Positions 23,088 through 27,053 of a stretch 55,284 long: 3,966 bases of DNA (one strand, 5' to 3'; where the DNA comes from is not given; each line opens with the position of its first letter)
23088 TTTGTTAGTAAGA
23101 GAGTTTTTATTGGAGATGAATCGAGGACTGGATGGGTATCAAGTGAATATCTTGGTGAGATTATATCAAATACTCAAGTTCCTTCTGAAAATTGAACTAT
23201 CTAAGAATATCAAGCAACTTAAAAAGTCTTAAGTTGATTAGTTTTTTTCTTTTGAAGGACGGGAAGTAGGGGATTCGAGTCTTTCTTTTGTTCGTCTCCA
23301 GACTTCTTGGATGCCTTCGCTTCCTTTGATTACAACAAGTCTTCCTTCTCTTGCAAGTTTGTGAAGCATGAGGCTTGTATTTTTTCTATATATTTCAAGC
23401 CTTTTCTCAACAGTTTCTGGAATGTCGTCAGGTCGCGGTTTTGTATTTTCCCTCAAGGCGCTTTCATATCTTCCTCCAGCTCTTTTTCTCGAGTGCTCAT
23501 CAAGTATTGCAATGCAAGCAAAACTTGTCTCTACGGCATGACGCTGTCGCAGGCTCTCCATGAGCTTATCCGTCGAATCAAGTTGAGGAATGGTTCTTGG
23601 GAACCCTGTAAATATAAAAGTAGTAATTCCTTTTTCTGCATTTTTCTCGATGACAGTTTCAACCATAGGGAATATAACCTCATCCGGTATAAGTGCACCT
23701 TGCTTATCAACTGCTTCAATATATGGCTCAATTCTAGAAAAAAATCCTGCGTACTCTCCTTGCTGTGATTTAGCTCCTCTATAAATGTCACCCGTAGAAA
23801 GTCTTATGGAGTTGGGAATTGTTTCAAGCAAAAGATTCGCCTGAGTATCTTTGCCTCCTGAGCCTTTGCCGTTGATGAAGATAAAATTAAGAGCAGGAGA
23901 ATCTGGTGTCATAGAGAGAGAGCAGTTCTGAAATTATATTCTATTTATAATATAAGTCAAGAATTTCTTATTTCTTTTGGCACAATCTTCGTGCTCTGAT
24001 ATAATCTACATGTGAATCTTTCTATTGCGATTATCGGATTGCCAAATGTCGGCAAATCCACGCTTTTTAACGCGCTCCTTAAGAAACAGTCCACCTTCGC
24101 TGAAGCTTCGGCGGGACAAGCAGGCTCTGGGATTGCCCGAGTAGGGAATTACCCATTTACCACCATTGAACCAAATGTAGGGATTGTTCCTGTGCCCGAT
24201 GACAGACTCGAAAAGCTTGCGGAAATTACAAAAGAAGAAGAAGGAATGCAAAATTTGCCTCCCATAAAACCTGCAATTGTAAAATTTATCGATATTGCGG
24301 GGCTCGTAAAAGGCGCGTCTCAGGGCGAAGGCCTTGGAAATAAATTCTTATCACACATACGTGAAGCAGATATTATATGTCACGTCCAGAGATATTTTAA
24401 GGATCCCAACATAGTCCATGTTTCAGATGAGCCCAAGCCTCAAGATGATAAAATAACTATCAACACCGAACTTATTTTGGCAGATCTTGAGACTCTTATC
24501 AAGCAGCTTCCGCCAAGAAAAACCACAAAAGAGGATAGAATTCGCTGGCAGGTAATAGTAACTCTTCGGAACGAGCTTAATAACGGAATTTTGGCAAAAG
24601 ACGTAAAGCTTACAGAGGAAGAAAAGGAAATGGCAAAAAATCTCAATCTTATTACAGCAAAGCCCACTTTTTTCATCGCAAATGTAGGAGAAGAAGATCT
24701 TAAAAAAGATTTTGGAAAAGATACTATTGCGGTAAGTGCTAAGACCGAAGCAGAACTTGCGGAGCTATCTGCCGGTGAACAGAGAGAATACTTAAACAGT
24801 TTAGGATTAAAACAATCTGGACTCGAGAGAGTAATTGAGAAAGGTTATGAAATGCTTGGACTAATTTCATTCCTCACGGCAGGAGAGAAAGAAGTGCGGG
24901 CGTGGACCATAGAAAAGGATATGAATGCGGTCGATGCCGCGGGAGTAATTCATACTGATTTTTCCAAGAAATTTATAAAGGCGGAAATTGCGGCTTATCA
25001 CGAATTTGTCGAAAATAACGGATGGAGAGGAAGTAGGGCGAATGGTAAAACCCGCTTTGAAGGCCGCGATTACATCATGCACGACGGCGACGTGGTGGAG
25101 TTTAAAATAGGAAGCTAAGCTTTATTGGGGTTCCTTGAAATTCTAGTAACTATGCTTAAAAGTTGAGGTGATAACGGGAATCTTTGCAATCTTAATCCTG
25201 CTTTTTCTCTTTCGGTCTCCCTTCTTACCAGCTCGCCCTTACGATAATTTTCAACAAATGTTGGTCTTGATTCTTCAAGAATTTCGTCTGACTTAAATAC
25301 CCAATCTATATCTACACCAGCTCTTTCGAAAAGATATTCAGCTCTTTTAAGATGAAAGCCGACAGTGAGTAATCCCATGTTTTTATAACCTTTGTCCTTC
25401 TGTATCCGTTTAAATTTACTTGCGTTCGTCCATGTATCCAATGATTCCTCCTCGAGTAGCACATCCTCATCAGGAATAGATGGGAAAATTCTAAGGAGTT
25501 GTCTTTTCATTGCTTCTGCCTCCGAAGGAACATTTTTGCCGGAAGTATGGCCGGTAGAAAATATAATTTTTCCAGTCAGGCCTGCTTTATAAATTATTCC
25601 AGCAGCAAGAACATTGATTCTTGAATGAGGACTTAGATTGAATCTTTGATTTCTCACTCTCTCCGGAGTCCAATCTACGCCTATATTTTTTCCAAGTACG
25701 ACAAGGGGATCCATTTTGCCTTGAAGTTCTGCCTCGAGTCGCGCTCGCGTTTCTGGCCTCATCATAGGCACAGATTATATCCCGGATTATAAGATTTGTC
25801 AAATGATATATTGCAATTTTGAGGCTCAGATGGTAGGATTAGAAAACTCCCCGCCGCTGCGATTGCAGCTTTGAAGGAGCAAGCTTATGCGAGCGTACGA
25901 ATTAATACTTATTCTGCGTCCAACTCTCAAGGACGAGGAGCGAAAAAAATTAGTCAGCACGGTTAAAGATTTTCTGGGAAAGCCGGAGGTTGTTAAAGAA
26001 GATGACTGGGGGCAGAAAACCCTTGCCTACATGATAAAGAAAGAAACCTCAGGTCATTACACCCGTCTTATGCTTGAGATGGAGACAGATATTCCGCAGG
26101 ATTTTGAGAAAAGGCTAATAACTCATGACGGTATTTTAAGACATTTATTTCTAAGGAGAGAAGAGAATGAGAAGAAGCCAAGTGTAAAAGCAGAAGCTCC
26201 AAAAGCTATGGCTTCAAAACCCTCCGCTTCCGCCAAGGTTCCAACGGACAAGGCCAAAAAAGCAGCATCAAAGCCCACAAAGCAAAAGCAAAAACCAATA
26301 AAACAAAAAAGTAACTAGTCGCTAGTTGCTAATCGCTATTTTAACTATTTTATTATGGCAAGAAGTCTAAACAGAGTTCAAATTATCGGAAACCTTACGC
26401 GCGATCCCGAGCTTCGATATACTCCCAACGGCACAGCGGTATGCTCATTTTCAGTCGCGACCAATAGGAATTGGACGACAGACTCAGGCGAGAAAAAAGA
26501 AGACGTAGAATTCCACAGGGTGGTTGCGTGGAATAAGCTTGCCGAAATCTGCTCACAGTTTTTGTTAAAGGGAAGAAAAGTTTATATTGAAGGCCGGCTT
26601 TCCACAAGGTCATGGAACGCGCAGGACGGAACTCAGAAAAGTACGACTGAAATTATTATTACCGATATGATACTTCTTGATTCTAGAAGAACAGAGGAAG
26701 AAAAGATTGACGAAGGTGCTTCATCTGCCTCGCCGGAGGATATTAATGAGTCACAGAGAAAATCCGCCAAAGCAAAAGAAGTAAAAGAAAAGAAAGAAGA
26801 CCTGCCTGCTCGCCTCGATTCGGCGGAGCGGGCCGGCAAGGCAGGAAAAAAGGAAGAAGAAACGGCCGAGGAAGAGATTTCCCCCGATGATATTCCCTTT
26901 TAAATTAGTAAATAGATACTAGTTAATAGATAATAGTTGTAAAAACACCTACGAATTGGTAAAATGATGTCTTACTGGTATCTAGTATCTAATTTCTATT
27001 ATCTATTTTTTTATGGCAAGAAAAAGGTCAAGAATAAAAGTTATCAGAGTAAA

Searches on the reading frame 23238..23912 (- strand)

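Call 42: search_protein_families(library=pfam, max_evalue=0.0001, proteins=[window:23238-23912:-])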
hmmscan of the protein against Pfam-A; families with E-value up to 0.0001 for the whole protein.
window:23238-23912:- (224 aa): 2 families
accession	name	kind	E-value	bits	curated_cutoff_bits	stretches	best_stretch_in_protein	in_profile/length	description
PF00406.28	ADK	-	2.1e-18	67.3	26.8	1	15-184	3-144/151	Adenylate kinase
PF13207.12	AAA_17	-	7.1e-05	23.5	27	0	20-146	7-120/136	AAA domain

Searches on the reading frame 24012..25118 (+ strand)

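Call 42: search_protein_families(library=pfam, max_evalue=0.0001, proteins=[window:24012-25118:+])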
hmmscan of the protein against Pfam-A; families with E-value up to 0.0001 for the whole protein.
window:24012-25118:+ (368 aa): 3 families
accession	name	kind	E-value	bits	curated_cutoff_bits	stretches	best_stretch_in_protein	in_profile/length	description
PF06071.19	YchF-GTPase_C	-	6.8e-33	113.1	27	1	284-366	1-83/84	Protein of unknown function (DUF933)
PF01926.29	MMR_HSR1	-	1.1e-21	77.5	21.9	1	5-138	2-86/113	50S ribosome-binding GTPase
PF02421.24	FeoB_N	-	1.5e-06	28.3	27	0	4-28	2-26/156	Ferrous iron transport protein B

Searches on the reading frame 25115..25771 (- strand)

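Call 42: search_protein_families(library=pfam, max_evalue=0.0001, proteins=[window:25115-25771:-])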
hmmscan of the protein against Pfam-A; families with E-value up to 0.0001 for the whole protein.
window:25115-25771:- (218 aa): 1 family
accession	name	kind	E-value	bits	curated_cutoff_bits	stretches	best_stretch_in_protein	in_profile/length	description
PF02698.23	DUF218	-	2.1e-17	63.7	27.6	1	23-167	3-120/133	DUF218 domain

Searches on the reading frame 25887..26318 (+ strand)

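Call 42: search_protein_families(library=pfam, max_evalue=0.0001, proteins=[window:25887-26318:+])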
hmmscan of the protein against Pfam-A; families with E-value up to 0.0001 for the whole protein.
window:25887-26318:+ (143 aa): 1 family
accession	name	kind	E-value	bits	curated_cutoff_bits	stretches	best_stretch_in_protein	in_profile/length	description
PF01250.22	Ribosomal_S6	-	2.3e-21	76.2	27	1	4-90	2-90/90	Ribosomal protein S6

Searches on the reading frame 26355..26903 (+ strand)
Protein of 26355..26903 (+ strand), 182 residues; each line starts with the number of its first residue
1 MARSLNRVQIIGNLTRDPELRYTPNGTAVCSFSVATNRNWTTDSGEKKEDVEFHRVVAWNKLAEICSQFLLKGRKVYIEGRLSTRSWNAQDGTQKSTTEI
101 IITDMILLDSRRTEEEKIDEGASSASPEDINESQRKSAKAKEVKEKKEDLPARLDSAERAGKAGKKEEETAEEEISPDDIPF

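Call 42: search_protein_families(library=pfam, max_evalue=0.0001, proteins=[window:26355-26903:+])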
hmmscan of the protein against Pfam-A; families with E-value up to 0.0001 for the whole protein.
window:26355-26903:+ (182 aa): 2 families
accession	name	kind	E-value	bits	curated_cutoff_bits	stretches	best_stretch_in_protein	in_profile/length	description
PF00436.31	SSB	-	2.6e-38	130.7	26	1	5-106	1-102/104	Single-strand binding protein family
PF22657.2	SSB_1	-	5e-05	23.9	27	1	6-89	1-82/91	Another single-strand binding protein family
